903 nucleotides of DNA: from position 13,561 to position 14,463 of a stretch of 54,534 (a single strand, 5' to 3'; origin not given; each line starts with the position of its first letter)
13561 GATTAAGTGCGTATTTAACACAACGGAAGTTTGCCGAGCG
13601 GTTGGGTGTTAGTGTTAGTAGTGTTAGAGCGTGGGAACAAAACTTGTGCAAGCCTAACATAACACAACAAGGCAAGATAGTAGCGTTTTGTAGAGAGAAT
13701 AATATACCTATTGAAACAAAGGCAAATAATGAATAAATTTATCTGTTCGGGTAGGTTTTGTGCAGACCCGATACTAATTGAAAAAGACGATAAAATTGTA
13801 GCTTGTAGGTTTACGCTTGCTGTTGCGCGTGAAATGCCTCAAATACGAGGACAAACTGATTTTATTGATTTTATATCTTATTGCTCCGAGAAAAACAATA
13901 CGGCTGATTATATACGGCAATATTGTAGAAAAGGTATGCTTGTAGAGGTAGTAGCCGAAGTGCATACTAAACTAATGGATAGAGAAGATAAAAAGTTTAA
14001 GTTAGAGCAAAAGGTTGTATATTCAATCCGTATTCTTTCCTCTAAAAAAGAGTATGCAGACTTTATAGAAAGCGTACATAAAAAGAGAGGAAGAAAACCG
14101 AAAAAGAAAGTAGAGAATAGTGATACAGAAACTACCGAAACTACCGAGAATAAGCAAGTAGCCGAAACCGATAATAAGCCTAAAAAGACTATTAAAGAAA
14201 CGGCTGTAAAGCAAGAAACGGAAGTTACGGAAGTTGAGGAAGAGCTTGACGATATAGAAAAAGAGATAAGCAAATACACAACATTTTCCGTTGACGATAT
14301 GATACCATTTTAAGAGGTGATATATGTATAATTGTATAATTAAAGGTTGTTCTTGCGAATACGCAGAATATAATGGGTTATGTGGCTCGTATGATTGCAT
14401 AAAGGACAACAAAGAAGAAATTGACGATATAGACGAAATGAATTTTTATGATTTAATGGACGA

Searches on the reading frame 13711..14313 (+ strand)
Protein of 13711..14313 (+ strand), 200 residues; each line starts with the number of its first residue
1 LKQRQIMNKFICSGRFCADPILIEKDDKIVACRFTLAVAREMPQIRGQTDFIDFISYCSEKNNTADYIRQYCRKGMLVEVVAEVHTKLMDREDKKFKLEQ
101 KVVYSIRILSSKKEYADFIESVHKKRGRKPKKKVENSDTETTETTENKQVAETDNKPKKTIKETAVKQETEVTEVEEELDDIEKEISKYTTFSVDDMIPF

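Call 107: search_protein_families(library=pfam, proteins=[window:13711-14313:+], max_evalue=0.001)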
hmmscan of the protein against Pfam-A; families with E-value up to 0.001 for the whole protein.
window:13711-14313:+ (200 aa): 2 families
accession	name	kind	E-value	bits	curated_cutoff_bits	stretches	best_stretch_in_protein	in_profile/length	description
PF00436.31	SSB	-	1.2e-08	35.3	26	1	7-102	1-96/104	Single-strand binding protein family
PF05667.16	CCDC22_CC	-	0.00019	21.2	39.2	1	107-190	145-232/477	CCDC22 protein coiled-coil region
